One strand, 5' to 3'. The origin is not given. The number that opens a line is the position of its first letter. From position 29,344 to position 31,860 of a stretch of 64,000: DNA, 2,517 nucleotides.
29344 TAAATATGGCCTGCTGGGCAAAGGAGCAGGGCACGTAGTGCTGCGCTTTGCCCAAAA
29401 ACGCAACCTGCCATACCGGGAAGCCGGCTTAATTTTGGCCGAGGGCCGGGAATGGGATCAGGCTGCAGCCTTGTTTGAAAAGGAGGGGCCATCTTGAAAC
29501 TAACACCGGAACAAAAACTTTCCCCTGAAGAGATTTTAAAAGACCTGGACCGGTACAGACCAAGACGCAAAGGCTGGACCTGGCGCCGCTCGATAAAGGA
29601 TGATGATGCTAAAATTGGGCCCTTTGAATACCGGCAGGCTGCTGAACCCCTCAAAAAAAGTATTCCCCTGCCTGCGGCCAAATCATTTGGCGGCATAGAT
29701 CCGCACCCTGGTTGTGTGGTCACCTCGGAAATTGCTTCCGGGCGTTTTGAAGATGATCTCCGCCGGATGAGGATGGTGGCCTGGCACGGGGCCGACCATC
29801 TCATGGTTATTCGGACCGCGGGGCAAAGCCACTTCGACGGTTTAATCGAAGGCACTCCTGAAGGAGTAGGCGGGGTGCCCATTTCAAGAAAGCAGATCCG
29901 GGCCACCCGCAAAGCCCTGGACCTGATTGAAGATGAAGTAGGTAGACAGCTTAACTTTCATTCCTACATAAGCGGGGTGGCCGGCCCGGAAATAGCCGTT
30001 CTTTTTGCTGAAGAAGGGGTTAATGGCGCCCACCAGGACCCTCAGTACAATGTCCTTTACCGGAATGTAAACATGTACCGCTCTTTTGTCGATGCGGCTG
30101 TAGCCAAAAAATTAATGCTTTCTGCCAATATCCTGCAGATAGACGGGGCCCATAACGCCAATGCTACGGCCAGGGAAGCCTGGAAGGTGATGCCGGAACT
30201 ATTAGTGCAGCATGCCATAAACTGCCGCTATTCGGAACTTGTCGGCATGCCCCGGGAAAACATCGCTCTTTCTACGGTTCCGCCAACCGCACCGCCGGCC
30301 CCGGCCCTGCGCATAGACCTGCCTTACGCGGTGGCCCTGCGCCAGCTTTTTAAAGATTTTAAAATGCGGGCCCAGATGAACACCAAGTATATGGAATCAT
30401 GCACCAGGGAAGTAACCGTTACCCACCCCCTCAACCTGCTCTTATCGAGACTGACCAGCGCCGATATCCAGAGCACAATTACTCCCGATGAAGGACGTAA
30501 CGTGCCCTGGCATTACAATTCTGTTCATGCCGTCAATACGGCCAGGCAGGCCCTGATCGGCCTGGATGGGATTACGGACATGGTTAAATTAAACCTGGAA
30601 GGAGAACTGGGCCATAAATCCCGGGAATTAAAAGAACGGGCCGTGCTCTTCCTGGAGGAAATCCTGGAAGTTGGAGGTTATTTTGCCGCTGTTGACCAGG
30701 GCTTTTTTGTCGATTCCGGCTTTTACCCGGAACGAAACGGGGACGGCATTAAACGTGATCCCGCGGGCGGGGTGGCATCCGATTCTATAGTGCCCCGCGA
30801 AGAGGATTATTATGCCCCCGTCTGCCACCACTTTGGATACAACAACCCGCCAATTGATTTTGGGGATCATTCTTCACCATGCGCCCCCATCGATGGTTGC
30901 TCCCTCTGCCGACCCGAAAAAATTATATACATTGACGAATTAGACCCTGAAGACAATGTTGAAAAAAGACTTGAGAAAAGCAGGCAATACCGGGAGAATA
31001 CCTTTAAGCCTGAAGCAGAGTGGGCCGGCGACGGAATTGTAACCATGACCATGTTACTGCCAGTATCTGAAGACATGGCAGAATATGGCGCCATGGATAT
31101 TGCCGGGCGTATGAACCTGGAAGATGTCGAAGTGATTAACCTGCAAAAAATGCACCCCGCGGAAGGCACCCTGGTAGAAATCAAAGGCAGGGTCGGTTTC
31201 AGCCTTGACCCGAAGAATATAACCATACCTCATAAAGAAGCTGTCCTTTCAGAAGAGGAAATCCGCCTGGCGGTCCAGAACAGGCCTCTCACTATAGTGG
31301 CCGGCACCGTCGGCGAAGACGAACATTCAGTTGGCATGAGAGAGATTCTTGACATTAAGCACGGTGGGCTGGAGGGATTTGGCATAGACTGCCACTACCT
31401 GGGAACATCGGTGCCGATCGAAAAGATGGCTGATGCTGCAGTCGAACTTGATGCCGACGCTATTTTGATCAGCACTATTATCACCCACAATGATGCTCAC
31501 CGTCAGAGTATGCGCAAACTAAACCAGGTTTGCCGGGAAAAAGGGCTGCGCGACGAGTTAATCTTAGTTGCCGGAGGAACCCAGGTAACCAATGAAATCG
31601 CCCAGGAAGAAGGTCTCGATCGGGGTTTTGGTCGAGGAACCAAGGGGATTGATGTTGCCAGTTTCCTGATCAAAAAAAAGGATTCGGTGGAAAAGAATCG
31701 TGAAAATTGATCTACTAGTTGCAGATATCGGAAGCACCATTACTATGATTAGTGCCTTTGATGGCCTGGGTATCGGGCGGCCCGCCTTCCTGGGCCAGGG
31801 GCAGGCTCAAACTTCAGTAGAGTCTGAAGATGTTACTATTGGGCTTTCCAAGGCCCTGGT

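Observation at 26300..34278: A complete ornithine oxidative-fermentation cluster (ord-ortA-ortB-oraS-oraE-reactivase) joined to an ornithine aminotransferase and proCBA, with no ornithine racemase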

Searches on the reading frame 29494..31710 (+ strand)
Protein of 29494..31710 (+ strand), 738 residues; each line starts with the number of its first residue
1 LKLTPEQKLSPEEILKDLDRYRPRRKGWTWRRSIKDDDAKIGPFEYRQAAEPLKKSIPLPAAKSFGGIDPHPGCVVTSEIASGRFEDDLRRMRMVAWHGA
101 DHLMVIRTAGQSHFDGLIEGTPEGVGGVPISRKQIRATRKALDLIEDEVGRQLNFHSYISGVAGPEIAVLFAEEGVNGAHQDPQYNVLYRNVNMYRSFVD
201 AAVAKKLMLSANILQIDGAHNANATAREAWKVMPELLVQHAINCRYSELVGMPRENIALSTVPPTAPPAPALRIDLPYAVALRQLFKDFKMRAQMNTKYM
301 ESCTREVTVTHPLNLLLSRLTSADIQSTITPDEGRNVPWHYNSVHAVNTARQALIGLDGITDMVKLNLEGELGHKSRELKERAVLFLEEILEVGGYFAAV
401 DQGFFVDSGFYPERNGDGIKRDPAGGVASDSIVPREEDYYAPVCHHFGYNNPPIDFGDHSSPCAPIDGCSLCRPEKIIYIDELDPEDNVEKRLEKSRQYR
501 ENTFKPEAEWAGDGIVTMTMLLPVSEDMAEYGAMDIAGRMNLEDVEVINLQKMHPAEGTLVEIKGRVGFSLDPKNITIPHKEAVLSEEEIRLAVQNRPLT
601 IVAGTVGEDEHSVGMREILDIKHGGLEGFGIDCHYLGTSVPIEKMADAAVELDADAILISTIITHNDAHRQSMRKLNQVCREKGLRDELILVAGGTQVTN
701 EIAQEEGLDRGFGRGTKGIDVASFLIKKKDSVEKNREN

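Call 4: search_protein_families(library=ncbifam, proteins=[window:29494-31710:+])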
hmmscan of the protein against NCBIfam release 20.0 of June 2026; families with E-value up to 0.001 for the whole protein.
window:29494-31710:+ (738 aa): 10 families
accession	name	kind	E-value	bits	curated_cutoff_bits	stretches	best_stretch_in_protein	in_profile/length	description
NF040743.1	ornith_mutase_E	equivalog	0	1321.2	800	1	3-730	1-727/730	D-ornithine 4,5-aminomutase subunit OraE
NF052385.1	Lys_5_6_beta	equivalog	9.7e-42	143.3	280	1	505-728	4-236/241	lysine 5,6-aminomutase subunit beta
NF052384.1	Lys_5_6_mutase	equivalog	1.8e-38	132.4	600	1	80-445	154-508/511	lysine 5,6-aminomutase subunit alpha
NF002612.0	PRK02261.1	equivalog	2.5e-13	49.8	110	1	599-700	4-98/148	methylaspartate mutase subunit S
TIGR01501.1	MthylAspMutase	equivalog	9.4e-13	48.1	135.8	1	600-699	3-95/134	methylaspartate mutase subunit S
NF041607.1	dimeth_corrin_MtbC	equivalog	4.3e-09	36.2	350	1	596-709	80-186/203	dimethylamine corrinoid protein MtbC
TIGR02370.1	pyl_corrinoid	subfamily_domain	2.4e-08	33.6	215.3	1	600-709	86-188/197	methyltransferase cognate corrinoid protein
NF047996.1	corrin_MtgC_2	exception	4.2e-08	32.9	370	1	600-711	91-195/212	glycine betaine-specific corrinoid protein MtgC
TIGR00640.1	acid_CoA_mut_C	subfamily_domain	7.5e-05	22.7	57.45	1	602-728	6-126/132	methylmalonyl-CoA mutase C-terminal domain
NF006944.0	PRK09426.1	equivalog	0.00015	19.9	876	0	590-728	582-713/721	methylmalonyl-CoA mutase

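Call 5: search_protein_families(library=pfam, proteins=[window:29494-31710:+])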
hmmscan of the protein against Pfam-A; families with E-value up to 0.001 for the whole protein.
window:29494-31710:+ (738 aa): 3 families
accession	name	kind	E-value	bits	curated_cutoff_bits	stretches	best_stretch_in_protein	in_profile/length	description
PF09043.17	Lys-AminoMut_A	-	6.2e-37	127.7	25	1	80-444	153-506/508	D-Lysine 5,6-aminomutase TIM-barrel domain of alpha subunit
PF16554.10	OAM_dimer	-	3.1e-22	79.2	25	1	505-579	3-77/78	Dimerisation domain of d-ornithine 4,5-aminomutase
PF02310.24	B12-binding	-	1.4e-12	47.9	32.1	1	600-717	2-115/121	B12 binding domain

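Call 11: find_encoding_contigs(protein=window:29494-31710:+, flank=10000, max_places=6)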
Protein window:29494-31710:+ (738 aa): no gene with exactly this product is on record in the collection.

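Call 18: find_homologous_proteins(query=window:29494-31710:+, max_evalue=1e-50)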
Query window:29494-31710:+ (738 aa): 5940 proteins with E <= 1e-50 among 8000 candidates; the best 120 are listed.
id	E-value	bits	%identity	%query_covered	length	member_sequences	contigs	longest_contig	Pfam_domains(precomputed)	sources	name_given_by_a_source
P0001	0.0e+0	1696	100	100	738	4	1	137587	PF09043.18,PF16554.11,PF02310.25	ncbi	-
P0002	0.0e+0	1637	96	100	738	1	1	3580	PF09043.18,PF16554.11,PF02310.25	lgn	-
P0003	0.0e+0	1636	96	100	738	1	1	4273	PF09043.18,PF16554.11,PF02310.25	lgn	-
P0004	0.0e+0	1510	88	100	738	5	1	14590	PF09043.18,PF16554.11,PF02310.25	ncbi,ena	-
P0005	0.0e+0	1492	87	100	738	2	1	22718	PF09043.18,PF16554.11,PF02310.25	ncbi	-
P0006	0.0e+0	1386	81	99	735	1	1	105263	PF09043.18,PF16554.11,PF02310.25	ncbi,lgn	-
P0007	0.0e+0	1379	80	100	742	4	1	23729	PF09043.18,PF16554.11,PF02310.25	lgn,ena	-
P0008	0.0e+0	1358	79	98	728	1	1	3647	PF09043.18,PF16554.11,PF02310.25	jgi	-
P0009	0.0e+0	1341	78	99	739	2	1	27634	PF09043.18,PF16554.11,PF02310.25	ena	-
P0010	0.0e+0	1261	73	99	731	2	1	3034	PF09043.18,PF16554.11,PF02310.25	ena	-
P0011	0.0e+0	1229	72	99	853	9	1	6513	PF16552.12,PF09043.18,PF16554.11,PF02310.25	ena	-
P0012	0.0e+0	1224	72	99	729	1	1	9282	PF09043.18,PF16554.11,PF02310.25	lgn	-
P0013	0.0e+0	1223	73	97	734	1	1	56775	PF09043.18,PF16554.11,PF02310.25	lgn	-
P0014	0.0e+0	1223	71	99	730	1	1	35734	PF09043.18,PF16554.11,PF02310.25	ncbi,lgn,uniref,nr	ncbi:D-ornithine 4,5-aminomutase subunit OraE [Anaerobranca gottschalkii]|uniref:D-ornithine 4,5-ami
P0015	0.0e+0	1221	72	99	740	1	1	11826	PF09043.18,PF16554.11,PF02310.25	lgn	-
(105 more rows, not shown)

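Call 19: find_encoding_contigs(protein=P0001, flank=10000, max_places=4)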
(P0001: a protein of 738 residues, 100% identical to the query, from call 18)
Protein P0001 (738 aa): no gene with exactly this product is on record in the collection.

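Call 20: list_cluster_members(proteins=[P0001, P0004, P0005, P0006])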
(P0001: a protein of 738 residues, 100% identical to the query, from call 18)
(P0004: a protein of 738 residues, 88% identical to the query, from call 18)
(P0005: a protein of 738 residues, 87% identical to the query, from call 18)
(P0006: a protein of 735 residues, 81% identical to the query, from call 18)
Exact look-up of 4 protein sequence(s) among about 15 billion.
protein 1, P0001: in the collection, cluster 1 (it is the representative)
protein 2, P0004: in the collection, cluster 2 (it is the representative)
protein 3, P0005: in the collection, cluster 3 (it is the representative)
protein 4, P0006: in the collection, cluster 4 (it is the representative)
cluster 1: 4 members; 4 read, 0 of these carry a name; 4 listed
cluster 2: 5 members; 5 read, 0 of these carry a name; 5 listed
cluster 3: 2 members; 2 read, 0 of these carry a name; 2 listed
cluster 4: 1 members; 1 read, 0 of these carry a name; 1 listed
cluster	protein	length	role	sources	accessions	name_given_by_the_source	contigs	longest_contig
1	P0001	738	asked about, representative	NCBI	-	-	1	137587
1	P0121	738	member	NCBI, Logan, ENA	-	-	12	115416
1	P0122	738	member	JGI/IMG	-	-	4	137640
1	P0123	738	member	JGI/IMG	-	-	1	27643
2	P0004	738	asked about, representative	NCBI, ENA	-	-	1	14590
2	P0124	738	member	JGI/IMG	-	-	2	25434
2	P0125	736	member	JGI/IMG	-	-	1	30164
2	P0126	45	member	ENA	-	-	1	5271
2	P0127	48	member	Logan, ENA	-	-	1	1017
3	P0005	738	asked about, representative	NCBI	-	-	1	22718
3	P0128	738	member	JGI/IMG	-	-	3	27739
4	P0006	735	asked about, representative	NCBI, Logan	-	-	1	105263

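Call 22: find_related_loci(query=A1, collection=genome_contigs, flank=10000)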
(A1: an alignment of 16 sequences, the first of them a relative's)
Query A1 (738 aa) in genome_contigs; peptide patterns used: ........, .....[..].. (x = any residue, [..] = any of these).
600 stretches matched a pattern (row limit reached: there are more); 565 encode a relative of the query (tblastn E <= 1e-3); the best 80 are kept; 80 distinct loci.
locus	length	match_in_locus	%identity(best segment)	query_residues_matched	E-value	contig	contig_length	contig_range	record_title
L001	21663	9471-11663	67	1-734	0e+0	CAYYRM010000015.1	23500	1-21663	MAG TPA_asm: uncultured Eubacteriales bacterium isolate binchicken_co168_205 genome assembly, contig: NODE_3837_length_2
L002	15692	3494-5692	68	1-737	0e+0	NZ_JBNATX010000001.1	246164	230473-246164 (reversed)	MAG: Caldanaerobacter sp. isolate Kamch4342-3A-MB-04 bin3.fa-1, whole genome shotgun sequence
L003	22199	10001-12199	70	1-738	0e+0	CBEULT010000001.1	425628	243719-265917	MAG TPA_asm: uncultured Thermoactinomyces sp. isolate SRR13515397_maxbin2_1 genome assembly, contig: ERZ25510992.1, whol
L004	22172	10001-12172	71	1-728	0e+0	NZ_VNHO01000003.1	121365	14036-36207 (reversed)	Thermosediminibacter litoriperuensis strain DSM 16647 Ga0056050_scaffold00003.3, whole genome shotgun sequence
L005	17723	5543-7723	70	3-733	0e+0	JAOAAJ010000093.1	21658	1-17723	MAG: Caloramator sp. isolate SKW144 k141_1357043, whole genome shotgun sequence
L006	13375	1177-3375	66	1-738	0e+0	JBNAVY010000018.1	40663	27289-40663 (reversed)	MAG: Thermoanaerobacteraceae bacterium isolate Kamch4342-D-MF-050 bin61.fa-18, whole genome shotgun sequence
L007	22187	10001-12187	69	3-735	0e+0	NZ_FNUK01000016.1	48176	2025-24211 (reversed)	Caloramator fervidus strain DSM 5463, whole genome shotgun sequence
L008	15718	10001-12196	69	1-736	0e+0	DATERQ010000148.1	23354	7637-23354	MAG TPA_asm: bacterium isolate SMAG_U9077 k141_203900, whole genome shotgun sequence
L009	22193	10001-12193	68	1-736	0e+0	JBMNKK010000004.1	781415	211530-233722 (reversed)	MAG: Bacillota bacterium isolate SBF912LR0HQ0201 contig_9361, whole genome shotgun sequence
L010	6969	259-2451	70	3-736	0e+0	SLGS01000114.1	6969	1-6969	MAG: Clostridia bacterium isolate CSSed165cm_110R1 CSSed16-5cm-49603, whole genome shotgun sequence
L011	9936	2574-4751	68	2-732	0e+0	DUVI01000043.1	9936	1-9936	MAG TPA_asm: Bacillota bacterium isolate AS08sgBPME_372 211432_AS08, whole genome shotgun sequence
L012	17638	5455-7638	68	3-735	0e+0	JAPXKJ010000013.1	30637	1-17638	MAG: Bacillota bacterium isolate binned_ad_5.108 NODE_1441_length_30637_cov_78.217929, whole genome shotgun sequence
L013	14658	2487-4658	71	1-729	0e+0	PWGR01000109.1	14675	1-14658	MAG: Clostridia bacterium isolate T1Sed10_160 T1-Sed10-C4029, whole genome shotgun sequence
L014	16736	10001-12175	66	3-734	0e+0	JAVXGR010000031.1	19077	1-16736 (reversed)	MAG: Clostridium sp. isolate CGS5Y4-bin10 NODE_31_length_19077_cov_7.389211, whole genome shotgun sequence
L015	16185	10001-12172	69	1-727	0e+0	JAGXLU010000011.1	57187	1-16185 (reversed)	MAG: Halanaerobiales bacterium isolate GSL_CB2_7 NODE_42_length_57187_cov_18.2367, whole genome shotgun sequence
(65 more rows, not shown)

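Call 31: find_encoding_contigs(protein=P0121, flank=10000, max_places=4)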
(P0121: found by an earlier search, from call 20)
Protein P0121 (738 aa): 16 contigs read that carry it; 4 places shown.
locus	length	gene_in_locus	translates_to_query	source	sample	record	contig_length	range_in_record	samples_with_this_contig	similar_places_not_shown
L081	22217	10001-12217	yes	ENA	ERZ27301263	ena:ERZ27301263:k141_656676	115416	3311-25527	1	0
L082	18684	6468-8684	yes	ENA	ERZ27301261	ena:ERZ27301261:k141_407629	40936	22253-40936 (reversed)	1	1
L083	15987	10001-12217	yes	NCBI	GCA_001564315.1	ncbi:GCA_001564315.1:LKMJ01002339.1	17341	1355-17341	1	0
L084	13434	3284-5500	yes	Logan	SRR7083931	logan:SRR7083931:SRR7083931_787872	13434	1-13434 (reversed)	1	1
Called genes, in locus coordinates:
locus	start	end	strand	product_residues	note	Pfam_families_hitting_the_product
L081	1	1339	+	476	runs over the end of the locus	PF01139:RtcB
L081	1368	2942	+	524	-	PF03315:SDH_beta (faint), PF03313:SDH_alpha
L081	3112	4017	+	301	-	PF13353:Fer4_12, PF00037:Fer4 (weak), PF12838:Fer4_7 (weak), PF13187:Fer4_9 (weak), PF14697:Fer4_21 (weak), PF00037:Fer4 (weak), PF04055:Radical_SAM, PF12837:Fer4_6 (weak), +4 more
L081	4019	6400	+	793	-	PF02901:PFL-like, PF01228:Gly_radical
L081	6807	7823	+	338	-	PF19328:DAP_DH_C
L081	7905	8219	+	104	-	PF22010:OrtA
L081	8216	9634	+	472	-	PF00291:PALP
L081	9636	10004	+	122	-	PF16552:OAM_alpha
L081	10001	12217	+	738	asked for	PF09043:Lys-AminoMut_A, PF16554:OAM_dimer, PF02310:B12-binding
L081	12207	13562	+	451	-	PF13941:MutL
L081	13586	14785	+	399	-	PF00202:Aminotran_3, PF00155:Aminotran_1_2 (faint)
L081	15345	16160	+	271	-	PF03446:NAD_binding_2, PF03807:F420_oxidored, PF14748:P5CR_dimer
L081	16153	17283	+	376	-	PF00696:AA_kinase, PF01472:PUA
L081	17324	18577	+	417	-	PF00171:Aldedh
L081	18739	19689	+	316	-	PF00480:ROK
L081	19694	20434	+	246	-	PF09335:VTT_dom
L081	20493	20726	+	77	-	PF13187:Fer4_9 (faint), PF14697:Fer4_21 (faint), PF12797:Fer4_2 (faint), PF13237:Fer4_10 (weak), PF12837:Fer4_6 (faint), PF12800:Fer4_4 (faint), PF12838:Fer4_7, PF00037:Fer4 (weak), +1 more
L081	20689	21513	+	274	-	PF02129:Peptidase_S15, PF00561:Abhydrolase_1, PF12146:Hydrolase_4, PF12697:Abhydrolase_6, PF00326:Peptidase_S9 (weak)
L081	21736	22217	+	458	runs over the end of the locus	PF00919:UPF0004, PF04055:Radical_SAM, PF01938:TRAM (weak)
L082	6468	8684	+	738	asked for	PF09043:Lys-AminoMut_A, PF16554:OAM_dimer, PF02310:B12-binding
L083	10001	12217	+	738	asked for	PF09043:Lys-AminoMut_A, PF16554:OAM_dimer, PF02310:B12-binding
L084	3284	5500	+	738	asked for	PF09043:Lys-AminoMut_A, PF16554:OAM_dimer, PF02310:B12-binding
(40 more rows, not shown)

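Call 32: find_encoding_contigs(protein=P0006, flank=10000, max_places=3)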
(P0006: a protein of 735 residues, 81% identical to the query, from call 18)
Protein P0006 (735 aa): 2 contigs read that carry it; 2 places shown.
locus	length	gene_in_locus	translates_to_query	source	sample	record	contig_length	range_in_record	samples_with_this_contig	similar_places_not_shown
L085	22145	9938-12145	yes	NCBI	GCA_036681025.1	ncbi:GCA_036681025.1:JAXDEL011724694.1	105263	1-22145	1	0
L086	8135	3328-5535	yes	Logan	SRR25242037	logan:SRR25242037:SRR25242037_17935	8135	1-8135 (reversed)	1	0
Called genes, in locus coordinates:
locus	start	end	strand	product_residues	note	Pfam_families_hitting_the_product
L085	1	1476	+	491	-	?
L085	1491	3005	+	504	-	PF04586:Peptidase_S78, PF05065:Phage_capsid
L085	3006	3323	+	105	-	-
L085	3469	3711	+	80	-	-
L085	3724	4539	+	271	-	PF20552:HTH_62 (faint), PF07508:Recombinase (weak)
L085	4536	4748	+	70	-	-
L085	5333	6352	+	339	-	-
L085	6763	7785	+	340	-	PF01113:DapB_N (weak), PF19328:DAP_DH_C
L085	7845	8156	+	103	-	PF22010:OrtA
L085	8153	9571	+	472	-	PF00291:PALP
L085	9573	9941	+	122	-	PF16552:OAM_alpha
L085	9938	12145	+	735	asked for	PF09043:Lys-AminoMut_A, PF16554:OAM_dimer, PF02310:B12-binding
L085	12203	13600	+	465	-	PF13941:MutL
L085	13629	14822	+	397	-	PF00202:Aminotran_3, PF00155:Aminotran_1_2 (weak)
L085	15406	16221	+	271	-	PF03446:NAD_binding_2, PF03807:F420_oxidored, PF14748:P5CR_dimer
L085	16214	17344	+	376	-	PF00696:AA_kinase, PF01472:PUA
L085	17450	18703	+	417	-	PF00171:Aldedh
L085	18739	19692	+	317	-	PF00480:ROK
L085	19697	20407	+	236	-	PF09335:VTT_dom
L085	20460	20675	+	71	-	PF14697:Fer4_21 (faint), PF12797:Fer4_2 (faint), PF13237:Fer4_10, PF00037:Fer4 (faint), PF12800:Fer4_4 (faint), PF12837:Fer4_6 (faint), PF12838:Fer4_7 (weak), PF13187:Fer4_9 (weak)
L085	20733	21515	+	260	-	PF00561:Abhydrolase_1, PF12146:Hydrolase_4, PF12697:Abhydrolase_6 (weak), PF00326:Peptidase_S9 (weak)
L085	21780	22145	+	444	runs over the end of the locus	PF00919:UPF0004, PF04055:Radical_SAM, PF01938:TRAM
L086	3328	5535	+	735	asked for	PF09043:Lys-AminoMut_A, PF16554:OAM_dimer, PF02310:B12-binding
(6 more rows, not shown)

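Call 33: find_encoding_contigs(protein=P0005, flank=10000, max_places=3)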
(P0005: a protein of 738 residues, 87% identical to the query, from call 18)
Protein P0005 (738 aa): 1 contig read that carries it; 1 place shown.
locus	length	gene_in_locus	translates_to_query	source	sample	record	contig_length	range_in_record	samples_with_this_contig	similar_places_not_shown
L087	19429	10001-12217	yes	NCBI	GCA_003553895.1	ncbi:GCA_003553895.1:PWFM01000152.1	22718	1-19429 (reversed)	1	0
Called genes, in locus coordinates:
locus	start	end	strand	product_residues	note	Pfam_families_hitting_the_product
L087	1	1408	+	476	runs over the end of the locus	PF01139:RtcB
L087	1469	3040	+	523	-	PF03315:SDH_beta (faint), PF03313:SDH_alpha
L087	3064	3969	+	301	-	PF13353:Fer4_12, PF14697:Fer4_21 (faint), PF00037:Fer4 (weak), PF12837:Fer4_6 (weak), PF12838:Fer4_7, PF13187:Fer4_9 (weak), PF00037:Fer4 (weak), PF04055:Radical_SAM, +4 more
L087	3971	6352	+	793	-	PF02901:PFL-like, PF01228:Gly_radical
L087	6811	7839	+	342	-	PF01113:DapB_N (weak), PF19328:DAP_DH_C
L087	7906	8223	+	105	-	PF22010:OrtA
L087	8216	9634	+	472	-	PF00291:PALP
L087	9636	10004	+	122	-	PF16552:OAM_alpha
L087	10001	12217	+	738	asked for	PF09043:Lys-AminoMut_A, PF16554:OAM_dimer, PF02310:B12-binding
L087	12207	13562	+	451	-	PF13941:MutL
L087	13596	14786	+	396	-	PF00202:Aminotran_3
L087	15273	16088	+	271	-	PF03446:NAD_binding_2, PF03807:F420_oxidored, PF14748:P5CR_dimer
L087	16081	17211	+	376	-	PF00696:AA_kinase, PF01472:PUA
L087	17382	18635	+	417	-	PF00171:Aldedh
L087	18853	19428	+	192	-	?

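Call 34: find_encoding_contigs(protein=P0009, flank=10000, max_places=3)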
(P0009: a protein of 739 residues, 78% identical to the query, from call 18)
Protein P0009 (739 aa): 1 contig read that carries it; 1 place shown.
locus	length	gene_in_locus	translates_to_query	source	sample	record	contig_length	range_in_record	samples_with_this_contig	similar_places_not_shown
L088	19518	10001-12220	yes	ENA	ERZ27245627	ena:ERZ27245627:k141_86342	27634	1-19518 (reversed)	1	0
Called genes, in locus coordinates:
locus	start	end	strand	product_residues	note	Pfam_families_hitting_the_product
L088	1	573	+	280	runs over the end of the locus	PF22622:MFE-2_hydrat-2_N, PF01575:MaoC_dehydratas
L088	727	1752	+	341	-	PF01144:CoA_trans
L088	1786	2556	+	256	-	PF01144:CoA_trans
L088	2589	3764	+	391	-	PF00108:Thiolase_N, PF02803:Thiolase_C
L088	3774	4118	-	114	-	PF08863:YolD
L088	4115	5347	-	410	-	PF00817:IMS, PF21999:IMS_HHH_1 (faint), PF11799:IMS_C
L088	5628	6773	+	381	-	PF01168:Ala_racemase_N, PF00842:Ala_racemase_C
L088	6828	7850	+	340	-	PF01113:DapB_N (weak), PF19328:DAP_DH_C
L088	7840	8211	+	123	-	PF22010:OrtA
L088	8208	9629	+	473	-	PF00291:PALP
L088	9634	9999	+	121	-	PF16552:OAM_alpha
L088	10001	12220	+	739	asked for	PF09043:Lys-AminoMut_A, PF16554:OAM_dimer, PF02310:B12-binding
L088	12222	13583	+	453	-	PF13941:MutL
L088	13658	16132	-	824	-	PF02743:dCache_1 (faint), PF00990:GGDEF, PF00563:EAL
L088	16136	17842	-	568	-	PF00496:SBP_bac_5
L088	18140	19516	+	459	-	?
